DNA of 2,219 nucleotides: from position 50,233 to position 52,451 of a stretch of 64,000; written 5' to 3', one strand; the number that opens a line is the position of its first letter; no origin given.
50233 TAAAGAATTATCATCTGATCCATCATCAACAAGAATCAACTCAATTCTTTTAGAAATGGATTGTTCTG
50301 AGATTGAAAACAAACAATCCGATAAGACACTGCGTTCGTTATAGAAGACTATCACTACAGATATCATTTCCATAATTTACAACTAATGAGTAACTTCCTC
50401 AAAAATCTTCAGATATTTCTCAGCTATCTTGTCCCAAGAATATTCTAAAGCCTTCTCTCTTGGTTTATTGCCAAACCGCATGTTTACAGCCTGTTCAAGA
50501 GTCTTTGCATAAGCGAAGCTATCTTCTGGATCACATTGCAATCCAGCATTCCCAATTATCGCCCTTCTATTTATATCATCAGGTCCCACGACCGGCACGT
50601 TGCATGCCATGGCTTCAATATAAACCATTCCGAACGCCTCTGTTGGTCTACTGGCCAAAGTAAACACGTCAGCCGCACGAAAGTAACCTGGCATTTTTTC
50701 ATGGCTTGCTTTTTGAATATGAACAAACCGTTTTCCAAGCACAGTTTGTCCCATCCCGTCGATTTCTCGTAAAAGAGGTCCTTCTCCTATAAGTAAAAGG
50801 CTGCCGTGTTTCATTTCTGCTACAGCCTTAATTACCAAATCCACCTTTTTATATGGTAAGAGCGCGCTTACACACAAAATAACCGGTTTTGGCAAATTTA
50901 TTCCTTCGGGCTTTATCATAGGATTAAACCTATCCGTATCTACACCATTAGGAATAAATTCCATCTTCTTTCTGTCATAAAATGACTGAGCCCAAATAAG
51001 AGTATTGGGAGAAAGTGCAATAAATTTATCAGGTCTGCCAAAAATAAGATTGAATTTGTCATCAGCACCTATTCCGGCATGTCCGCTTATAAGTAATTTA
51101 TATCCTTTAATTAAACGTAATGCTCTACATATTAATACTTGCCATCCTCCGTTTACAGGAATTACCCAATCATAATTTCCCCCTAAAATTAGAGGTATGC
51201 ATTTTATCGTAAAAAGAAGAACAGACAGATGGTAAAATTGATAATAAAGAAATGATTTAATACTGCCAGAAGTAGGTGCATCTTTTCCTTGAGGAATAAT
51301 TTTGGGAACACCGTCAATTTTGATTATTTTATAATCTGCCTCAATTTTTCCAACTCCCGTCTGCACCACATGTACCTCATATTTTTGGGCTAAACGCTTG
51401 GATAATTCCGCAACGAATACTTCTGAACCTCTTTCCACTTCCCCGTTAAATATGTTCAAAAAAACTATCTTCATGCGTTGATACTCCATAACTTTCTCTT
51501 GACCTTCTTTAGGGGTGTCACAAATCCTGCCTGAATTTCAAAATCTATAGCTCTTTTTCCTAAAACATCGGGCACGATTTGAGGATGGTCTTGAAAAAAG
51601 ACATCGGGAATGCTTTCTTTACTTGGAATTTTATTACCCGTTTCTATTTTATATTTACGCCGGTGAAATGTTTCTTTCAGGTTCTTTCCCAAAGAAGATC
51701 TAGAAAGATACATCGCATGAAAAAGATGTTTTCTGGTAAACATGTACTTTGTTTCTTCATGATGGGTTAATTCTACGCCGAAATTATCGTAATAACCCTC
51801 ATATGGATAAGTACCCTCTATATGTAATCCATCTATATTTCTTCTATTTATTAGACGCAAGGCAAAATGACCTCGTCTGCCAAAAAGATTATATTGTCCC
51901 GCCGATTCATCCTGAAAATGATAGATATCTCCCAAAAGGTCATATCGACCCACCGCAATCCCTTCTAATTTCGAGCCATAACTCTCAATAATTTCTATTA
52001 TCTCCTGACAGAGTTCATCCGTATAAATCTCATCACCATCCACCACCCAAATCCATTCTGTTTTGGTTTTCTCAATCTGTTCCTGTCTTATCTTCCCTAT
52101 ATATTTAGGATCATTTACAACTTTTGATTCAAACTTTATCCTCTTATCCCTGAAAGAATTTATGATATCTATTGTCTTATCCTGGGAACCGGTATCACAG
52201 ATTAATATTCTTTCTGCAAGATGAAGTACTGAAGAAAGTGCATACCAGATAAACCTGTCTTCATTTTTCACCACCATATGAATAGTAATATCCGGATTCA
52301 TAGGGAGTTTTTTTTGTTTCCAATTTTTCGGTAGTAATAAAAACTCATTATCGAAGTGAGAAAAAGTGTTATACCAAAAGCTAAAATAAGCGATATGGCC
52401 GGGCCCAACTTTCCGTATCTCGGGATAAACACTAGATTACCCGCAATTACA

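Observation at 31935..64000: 32-kb co-directional glycosylation supercluster with five GT-C-type membrane glycosyltransferase domains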

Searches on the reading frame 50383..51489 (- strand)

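Call 5: search_protein_families(library=pfam, proteins=[window:50383-51489:-], max_evalue=0.01)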
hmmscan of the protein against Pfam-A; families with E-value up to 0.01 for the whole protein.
window:50383-51489:- (368 aa): 3 families
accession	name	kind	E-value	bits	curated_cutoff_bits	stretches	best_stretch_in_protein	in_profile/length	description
PF00534.26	Glycos_transf_1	-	1.9e-21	76.8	26.4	1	192-346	6-164/172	Glycosyl transferases group 1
PF13692.12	Glyco_trans_1_4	-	8.8e-21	75.1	27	1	201-334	1-139/142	Glycosyl transferases group 1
PF13439.12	Glyco_transf_4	-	5.6e-10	39.9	28.5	1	21-187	3-170/170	Glycosyltransferase Family 4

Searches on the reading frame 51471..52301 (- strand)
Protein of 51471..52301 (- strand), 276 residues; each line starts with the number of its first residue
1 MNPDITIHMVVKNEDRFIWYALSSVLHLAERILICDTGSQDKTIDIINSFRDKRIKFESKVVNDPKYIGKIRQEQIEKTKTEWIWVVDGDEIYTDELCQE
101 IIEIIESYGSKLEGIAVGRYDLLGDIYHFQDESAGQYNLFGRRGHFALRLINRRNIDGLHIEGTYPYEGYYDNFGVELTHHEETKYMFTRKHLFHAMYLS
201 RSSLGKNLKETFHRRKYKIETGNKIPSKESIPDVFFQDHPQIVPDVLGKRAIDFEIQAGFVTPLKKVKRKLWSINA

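Call 5: search_protein_families(library=pfam, proteins=[window:51471-52301:-], max_evalue=0.01)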
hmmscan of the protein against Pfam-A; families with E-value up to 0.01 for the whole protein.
window:51471-52301:- (276 aa): 3 families
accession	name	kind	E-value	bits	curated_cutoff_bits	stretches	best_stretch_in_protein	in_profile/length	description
PF00535.33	Glycos_transf_2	-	6.7e-13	49.3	23.3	1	6-135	1-132/168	Glycosyl transferase family 2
PF13704.12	Glyco_tranf_2_4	-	0.00016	22.5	27.5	1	12-94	1-85/98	Glycosyl transferase family 2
PF10111.15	Glyco_tranf_2_2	-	0.00084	19.3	27.3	1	31-107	31-108/276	Glycosyltransferase like family 2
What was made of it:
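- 51471..52301 (-): GT2 'GT2d' (variable part). Pfam Glycos_transf_2 (call 5).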

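Call 21: search_protein_families(library=ncbifam, proteins=[window:51471-52301:-], max_evalue=0.01)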
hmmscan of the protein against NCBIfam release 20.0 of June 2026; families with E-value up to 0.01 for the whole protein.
window:51471-52301:- (276 aa): 5 families
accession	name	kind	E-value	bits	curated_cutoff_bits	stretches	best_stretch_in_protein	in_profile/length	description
TIGR04195.1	S_glycosyl_SunS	equivalog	7e-10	38.3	350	1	3-99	57-149/421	SunS family peptide S-glycosyltransferase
TIGR04283.1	glyco_like_mftF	equivalog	0.00084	19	182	1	12-109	8-101/221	TIGR04283 family arsenosugar biosynthesis glycosyltransferase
NF038302.1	EPS_HpsE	equivalog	0.0021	17.1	300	1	28-104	32-110/307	hormogonium polysaccharide biosynthesis glycosyltransferase HpsE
TIGR03937.1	PgaC_IcaA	equivalog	0.0027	16.7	422.3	1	3-103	45-148/407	poly-beta-1,6-N-acetyl-D-glucosamine synthase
NF047683.1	TeichurnBiosyTuaG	equivalog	0.0032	17.1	400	1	3-104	6-110/252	teichuronic acid biosynthesis protein TuaG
